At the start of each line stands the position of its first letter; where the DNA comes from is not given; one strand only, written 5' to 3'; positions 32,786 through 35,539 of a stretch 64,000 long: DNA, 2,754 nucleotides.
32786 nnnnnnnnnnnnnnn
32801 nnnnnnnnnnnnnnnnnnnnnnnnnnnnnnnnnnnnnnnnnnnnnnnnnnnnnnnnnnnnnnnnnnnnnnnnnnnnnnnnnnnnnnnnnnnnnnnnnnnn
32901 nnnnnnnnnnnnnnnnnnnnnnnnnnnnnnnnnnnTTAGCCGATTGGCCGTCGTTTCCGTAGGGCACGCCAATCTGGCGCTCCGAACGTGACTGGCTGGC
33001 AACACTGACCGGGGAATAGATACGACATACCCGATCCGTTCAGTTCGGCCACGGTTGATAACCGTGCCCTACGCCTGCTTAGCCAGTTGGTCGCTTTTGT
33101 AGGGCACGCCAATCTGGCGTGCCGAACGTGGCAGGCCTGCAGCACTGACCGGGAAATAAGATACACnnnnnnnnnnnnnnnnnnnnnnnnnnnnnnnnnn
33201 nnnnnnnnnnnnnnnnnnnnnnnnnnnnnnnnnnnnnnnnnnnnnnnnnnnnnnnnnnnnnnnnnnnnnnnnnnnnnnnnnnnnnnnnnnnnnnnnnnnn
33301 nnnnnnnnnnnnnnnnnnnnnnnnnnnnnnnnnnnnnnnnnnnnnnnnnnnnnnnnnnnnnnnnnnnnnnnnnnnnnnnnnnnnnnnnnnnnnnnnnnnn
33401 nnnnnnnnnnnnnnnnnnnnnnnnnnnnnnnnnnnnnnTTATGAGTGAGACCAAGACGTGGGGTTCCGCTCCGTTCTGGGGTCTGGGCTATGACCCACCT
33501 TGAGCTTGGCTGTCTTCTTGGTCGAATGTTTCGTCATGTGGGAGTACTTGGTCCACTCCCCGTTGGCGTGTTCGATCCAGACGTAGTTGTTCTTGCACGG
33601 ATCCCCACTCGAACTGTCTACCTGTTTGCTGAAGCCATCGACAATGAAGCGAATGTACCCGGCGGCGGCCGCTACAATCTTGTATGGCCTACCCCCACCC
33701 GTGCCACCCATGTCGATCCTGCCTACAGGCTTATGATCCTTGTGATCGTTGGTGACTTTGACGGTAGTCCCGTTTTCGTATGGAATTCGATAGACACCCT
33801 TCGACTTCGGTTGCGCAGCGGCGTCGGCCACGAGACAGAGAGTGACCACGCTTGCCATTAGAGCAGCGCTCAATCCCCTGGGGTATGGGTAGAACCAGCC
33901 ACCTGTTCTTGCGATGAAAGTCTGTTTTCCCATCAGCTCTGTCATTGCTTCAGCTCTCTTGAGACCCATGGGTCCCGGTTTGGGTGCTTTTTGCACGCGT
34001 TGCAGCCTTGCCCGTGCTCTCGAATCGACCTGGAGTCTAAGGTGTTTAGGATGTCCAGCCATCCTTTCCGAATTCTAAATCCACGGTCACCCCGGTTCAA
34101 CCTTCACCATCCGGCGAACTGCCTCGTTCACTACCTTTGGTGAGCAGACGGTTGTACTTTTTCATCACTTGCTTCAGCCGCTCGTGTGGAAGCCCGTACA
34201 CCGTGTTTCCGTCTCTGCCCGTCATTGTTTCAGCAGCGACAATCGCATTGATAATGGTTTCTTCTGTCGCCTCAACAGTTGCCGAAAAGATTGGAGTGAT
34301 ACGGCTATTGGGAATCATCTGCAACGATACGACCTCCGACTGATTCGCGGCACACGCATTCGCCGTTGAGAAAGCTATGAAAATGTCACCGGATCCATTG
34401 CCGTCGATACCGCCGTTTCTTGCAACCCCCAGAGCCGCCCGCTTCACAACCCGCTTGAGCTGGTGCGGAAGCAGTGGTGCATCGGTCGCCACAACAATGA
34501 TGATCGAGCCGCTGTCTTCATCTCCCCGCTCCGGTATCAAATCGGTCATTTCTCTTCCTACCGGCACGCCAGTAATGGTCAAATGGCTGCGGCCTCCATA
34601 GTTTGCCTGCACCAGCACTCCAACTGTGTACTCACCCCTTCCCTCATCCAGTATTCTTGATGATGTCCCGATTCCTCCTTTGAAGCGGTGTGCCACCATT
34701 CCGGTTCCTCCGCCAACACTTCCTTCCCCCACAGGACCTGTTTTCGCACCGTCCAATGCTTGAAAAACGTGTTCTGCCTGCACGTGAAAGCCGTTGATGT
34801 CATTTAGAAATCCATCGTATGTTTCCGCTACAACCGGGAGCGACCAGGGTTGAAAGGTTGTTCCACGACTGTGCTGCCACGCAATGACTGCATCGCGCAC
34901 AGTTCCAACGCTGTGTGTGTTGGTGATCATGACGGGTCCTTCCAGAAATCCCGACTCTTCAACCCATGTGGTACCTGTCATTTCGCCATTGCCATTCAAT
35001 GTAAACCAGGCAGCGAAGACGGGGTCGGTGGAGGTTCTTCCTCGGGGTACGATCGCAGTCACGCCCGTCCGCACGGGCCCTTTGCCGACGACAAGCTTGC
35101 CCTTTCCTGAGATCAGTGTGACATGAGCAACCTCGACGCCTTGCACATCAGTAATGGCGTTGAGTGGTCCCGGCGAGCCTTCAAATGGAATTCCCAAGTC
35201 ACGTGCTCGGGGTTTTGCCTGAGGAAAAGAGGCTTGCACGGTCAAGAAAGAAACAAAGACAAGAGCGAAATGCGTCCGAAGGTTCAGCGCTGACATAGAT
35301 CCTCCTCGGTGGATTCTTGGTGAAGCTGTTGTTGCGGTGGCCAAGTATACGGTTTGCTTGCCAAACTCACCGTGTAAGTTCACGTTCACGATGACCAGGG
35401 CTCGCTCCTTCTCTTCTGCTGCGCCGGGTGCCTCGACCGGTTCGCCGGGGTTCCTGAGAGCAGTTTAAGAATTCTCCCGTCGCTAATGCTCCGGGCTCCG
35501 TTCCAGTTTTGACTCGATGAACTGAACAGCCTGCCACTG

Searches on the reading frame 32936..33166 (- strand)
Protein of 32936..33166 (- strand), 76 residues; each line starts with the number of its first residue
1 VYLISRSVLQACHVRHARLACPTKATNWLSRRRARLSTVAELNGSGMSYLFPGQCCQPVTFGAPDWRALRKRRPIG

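Call 81: search_protein_families(library=ncbifam, proteins=[window:32936-33166:-], max_evalue=0.001)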
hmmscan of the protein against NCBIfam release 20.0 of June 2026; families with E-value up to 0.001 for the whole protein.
window:32936-33166:- (76 aa): 0 families

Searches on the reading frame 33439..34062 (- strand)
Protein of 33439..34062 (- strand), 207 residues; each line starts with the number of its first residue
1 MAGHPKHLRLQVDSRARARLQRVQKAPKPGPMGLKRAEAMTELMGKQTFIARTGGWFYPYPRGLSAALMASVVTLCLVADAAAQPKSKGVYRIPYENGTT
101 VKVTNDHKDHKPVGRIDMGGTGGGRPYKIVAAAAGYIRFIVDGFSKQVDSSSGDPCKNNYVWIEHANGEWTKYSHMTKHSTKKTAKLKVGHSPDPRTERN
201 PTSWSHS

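Call 7: search_protein_families(library=pfam, proteins=[window:33439-34062:-])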
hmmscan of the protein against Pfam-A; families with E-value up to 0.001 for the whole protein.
window:33439-34062:- (207 aa): 1 family
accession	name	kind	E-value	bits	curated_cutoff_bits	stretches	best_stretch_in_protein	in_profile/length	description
PF01551.29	Peptidase_M23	-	0.00036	21.1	28.7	1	128-190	15-66/96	Peptidase family M23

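Call 81: search_protein_families(library=ncbifam, proteins=[window:33439-34062:-], max_evalue=0.001)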
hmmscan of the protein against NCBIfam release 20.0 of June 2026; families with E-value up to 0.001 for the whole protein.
window:33439-34062:- (207 aa): 1 family
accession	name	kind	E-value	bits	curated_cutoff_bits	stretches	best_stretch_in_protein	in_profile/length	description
NF053824.1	PdgNdpepShyC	equivalog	0.00037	19.5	700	1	148-191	317-360/429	peptidoglycan DD-endopeptidase ShyC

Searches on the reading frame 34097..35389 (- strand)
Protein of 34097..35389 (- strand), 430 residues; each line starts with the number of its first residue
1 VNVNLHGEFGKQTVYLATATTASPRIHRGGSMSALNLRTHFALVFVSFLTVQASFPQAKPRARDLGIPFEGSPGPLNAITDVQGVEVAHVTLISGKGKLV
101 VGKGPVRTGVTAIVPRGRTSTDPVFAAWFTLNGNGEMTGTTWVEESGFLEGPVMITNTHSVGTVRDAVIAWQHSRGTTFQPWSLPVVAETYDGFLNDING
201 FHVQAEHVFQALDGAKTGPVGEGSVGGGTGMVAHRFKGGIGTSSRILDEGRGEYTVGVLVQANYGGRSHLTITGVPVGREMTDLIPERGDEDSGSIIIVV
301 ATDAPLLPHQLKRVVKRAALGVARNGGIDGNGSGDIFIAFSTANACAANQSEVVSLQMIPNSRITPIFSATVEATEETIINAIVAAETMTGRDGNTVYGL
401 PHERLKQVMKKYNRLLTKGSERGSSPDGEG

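Call 7: search_protein_families(library=pfam, proteins=[window:34097-35389:-])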
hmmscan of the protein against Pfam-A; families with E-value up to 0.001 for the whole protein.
window:34097-35389:- (430 aa): 1 family
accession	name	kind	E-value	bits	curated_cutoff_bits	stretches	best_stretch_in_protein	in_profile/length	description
PF03576.19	Peptidase_S58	-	2.1e-116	389.2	23.9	1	77-397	1-307/307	Peptidase family S58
